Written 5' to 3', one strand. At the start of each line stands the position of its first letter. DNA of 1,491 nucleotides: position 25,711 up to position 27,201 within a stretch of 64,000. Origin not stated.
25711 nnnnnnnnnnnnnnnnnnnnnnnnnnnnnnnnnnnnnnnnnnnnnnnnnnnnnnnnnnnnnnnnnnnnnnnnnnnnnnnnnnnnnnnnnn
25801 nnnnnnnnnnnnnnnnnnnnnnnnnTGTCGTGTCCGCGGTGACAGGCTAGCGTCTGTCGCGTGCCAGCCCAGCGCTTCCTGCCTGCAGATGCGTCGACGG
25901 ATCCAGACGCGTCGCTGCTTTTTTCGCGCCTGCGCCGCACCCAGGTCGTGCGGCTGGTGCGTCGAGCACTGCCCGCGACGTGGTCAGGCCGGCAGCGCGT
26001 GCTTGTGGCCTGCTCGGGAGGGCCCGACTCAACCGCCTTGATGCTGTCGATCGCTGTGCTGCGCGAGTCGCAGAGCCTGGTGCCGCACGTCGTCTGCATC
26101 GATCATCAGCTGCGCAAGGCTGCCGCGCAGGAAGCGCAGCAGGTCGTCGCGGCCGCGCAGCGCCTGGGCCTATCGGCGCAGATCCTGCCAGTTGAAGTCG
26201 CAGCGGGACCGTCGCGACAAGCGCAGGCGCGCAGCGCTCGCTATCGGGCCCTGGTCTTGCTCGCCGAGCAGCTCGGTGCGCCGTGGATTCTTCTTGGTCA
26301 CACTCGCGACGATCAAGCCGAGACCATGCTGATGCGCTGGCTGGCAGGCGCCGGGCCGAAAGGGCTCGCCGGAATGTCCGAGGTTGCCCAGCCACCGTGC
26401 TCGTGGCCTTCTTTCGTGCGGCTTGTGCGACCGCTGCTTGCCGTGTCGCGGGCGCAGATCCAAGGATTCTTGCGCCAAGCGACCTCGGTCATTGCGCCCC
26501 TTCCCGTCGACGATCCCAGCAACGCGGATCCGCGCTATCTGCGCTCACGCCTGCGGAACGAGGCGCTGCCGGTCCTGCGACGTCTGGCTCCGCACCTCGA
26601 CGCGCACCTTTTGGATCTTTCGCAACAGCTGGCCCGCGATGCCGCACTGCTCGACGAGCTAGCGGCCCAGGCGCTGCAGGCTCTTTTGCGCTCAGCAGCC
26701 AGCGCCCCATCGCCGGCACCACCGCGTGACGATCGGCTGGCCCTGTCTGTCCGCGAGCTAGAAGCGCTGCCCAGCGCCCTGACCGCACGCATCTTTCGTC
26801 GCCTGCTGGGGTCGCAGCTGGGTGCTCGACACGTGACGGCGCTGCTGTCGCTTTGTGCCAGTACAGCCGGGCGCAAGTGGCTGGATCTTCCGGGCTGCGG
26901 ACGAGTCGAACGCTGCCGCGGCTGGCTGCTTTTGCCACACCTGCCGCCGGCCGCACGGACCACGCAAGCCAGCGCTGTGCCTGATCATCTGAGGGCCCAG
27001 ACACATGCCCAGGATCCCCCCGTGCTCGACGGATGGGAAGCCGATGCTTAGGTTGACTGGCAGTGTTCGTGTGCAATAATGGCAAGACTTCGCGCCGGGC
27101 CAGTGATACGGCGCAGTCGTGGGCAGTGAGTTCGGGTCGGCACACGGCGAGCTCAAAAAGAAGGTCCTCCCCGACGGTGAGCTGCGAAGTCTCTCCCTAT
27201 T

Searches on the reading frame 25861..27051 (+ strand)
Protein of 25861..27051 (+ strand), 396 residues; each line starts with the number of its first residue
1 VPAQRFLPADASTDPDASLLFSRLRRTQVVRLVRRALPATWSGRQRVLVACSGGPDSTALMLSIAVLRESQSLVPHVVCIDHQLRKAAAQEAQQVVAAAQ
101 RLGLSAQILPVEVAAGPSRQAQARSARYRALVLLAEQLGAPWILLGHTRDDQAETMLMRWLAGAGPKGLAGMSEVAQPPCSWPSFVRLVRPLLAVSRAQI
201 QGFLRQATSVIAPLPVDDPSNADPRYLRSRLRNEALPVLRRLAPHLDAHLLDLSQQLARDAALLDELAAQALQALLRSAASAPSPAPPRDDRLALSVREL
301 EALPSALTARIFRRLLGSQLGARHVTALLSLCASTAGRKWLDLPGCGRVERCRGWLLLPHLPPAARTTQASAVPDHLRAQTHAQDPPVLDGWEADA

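Call 56: search_protein_families(library=pfam, proteins=[window:25861-27051:+], max_evalue=0.00001)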
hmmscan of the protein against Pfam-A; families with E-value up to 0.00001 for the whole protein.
window:25861-27051:+ (396 aa): 1 family
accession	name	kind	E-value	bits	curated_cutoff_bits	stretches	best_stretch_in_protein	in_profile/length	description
PF01171.26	ATP_bind_3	-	1.9e-40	139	27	1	47-234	2-182/182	PP-loop family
